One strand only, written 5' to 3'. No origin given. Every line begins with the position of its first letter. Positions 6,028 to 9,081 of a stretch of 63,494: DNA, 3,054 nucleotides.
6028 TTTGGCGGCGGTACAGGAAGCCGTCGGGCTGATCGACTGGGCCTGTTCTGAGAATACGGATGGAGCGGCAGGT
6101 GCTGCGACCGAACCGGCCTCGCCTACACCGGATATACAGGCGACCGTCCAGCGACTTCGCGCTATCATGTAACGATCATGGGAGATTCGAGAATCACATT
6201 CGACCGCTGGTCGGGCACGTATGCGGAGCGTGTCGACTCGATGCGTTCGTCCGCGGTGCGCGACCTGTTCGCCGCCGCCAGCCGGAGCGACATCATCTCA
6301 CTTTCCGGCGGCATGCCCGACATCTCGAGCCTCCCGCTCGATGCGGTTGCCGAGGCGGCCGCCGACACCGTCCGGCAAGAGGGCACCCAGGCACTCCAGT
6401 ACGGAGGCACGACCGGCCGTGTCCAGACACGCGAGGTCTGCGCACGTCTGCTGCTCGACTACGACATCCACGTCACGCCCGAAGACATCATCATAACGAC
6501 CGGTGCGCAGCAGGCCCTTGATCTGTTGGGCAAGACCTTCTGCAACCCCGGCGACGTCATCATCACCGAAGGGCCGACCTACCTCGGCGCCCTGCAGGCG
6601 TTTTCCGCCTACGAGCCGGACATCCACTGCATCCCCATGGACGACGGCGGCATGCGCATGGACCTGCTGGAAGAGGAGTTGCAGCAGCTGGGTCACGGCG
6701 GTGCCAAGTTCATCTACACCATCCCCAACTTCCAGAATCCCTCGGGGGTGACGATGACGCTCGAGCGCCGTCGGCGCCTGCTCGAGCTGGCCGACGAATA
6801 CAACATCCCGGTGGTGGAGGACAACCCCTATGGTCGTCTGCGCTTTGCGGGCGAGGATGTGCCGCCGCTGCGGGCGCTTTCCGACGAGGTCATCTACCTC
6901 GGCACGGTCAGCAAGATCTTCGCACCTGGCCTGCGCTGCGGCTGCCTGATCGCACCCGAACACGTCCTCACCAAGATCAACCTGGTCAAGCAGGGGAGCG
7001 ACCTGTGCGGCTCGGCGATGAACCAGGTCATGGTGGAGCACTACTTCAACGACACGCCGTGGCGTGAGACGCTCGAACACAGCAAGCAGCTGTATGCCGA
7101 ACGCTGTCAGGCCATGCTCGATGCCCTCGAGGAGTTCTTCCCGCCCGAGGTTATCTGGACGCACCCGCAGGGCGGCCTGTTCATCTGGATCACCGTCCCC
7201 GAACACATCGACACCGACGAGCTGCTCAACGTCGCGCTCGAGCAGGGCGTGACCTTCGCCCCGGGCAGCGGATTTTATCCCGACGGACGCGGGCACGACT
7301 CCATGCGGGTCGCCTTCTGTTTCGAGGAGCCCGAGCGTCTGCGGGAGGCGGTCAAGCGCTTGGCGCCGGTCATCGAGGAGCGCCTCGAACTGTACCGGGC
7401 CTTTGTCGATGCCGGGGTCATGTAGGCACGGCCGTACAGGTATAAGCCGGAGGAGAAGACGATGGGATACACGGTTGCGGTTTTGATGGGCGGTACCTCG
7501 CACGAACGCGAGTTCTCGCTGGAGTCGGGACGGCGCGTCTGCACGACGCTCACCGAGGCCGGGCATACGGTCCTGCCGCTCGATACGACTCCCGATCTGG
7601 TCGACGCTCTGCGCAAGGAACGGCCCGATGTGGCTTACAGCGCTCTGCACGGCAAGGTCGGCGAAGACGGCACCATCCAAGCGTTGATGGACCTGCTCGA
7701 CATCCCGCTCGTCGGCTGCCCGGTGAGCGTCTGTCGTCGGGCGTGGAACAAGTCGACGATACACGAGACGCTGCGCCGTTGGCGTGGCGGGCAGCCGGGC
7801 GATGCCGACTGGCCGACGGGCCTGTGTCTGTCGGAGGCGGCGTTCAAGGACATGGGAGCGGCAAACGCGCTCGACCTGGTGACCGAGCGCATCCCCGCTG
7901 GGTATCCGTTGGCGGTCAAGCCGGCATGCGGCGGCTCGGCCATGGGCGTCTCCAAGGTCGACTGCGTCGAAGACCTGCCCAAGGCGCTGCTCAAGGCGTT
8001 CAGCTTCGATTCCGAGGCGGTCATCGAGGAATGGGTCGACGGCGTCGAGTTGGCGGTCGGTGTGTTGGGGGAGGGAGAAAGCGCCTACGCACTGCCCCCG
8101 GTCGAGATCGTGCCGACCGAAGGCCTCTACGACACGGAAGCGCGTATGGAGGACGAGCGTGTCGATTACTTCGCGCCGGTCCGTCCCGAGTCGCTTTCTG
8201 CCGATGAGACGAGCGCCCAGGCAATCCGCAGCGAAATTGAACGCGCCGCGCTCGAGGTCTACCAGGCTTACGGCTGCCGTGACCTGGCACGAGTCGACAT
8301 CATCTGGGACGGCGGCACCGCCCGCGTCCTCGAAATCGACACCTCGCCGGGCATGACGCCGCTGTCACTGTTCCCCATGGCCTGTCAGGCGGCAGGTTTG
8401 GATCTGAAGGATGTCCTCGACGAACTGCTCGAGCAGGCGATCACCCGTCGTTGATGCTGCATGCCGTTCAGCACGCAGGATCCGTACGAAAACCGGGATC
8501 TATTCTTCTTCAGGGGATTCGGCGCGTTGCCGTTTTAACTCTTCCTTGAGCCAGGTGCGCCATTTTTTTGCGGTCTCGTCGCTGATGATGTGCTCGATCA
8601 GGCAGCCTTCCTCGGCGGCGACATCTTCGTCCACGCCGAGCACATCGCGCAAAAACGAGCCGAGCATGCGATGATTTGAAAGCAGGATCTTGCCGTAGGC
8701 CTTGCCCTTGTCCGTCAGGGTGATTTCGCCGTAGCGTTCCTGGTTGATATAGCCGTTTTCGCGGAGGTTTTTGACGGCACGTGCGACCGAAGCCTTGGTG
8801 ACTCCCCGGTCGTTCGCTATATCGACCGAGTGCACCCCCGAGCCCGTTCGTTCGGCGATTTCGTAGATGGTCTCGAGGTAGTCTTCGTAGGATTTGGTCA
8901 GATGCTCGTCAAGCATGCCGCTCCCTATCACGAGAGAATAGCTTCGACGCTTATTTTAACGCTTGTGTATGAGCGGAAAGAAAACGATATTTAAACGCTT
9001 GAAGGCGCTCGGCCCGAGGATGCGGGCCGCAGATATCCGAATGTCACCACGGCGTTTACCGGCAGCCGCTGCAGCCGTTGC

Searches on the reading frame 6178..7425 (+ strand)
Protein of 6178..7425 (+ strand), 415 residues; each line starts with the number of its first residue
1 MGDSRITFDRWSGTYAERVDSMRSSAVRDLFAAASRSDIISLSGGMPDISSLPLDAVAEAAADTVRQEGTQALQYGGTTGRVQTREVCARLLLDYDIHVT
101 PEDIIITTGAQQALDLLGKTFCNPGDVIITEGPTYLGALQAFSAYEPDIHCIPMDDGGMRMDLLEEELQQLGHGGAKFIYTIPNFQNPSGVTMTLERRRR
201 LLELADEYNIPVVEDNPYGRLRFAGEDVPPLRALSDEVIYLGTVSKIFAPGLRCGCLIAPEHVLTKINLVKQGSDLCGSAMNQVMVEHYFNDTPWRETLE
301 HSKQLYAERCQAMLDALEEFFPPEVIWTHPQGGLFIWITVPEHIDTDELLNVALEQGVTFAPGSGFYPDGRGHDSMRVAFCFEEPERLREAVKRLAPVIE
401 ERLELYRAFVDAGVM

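Call 51: search_protein_families(library=pfam, proteins=[window:6178-7425:+], max_evalue=0.01)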
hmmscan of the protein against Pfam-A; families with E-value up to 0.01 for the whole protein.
window:6178-7425:+ (415 aa): 2 families
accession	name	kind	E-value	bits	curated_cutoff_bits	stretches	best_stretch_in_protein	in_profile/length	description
PF00155.27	Aminotran_1_2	-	3.3e-37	129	19.7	1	38-395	2-361/361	Aminotransferase class I and II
PF12897.13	Asp_aminotransf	-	8e-12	45.1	27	1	144-400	143-410/421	Aspartate amino-transferase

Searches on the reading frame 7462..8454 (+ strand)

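Call 51: search_protein_families(library=pfam, proteins=[window:7462-8454:+], max_evalue=0.01)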
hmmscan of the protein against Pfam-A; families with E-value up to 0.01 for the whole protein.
window:7462-8454:+ (330 aa): 4 families
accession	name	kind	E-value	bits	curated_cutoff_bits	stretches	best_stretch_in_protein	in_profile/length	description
PF07478.18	Dala_Dala_lig_C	-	1.7e-41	142.4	24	1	146-324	35-204/204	D-ala D-ala ligase C-terminus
PF01820.27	Dala_Dala_lig_N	-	8.2e-19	68.7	34.6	2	52-86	87-121/121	D-ala D-ala ligase N-terminus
PF02655.19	ATP-grasp_3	-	0.0018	18.9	23.2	1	146-292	30-153/160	ATP-grasp domain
PF13535.11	ATP-grasp_4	-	0.0018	18.4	27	0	147-202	2-71/160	ATP-grasp domain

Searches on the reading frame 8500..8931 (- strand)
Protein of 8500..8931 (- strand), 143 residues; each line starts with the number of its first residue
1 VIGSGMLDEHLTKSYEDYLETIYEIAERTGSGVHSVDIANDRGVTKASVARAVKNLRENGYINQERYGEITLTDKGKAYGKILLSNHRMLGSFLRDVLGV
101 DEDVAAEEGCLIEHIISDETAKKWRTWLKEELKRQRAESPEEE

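Call 51: search_protein_families(library=pfam, proteins=[window:8500-8931:-], max_evalue=0.01)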
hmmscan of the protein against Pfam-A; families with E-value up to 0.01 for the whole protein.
window:8500-8931:- (143 aa): 11 families
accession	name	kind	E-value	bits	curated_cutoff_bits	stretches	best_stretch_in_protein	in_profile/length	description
PF02742.21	Fe_dep_repr_C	-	8.8e-14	51.7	27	1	73-124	1-52/70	Iron dependent repressor, metal binding and dimerisation domain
PF01325.25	Fe_dep_repress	-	4.1e-12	46.5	26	1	10-68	1-58/60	Iron dependent repressor, N-terminal DNA binding domain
PF13545.12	HTH_Crp_2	-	0.00011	22.5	27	1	37-75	27-64/70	Crp-like helix-turn-helix domain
PF12802.13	MarR_2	-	0.00035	21.1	27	1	21-65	10-53/61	MarR family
PF24034.1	DUF7343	-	0.00061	20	27.6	1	26-68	12-54/62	Domain of unknown function (DUF7343)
PF09339.16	HTH_IclR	-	0.0013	18.9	22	1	29-65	15-51/52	IclR helix-turn-helix domain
PF22665.2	DUF6293_C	-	0.0017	19.2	27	1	20-79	34-97/101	DUF6293 C-terminal winged helix domain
PF13730.12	HTH_36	-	0.0018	18.5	25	1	38-62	31-55/55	Helix-turn-helix domain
PF02082.26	Rrf2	-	0.0021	18.6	30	1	12-66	2-57/132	Iron-dependent Transcriptional regulator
PF25213.1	HVO_A0261_N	-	0.0026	18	35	1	37-79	29-70/86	HVO_A0261 N-terminal domain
PF13412.12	HTH_24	-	0.0044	17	21.9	0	35-62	20-47/48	Winged helix-turn-helix DNA-binding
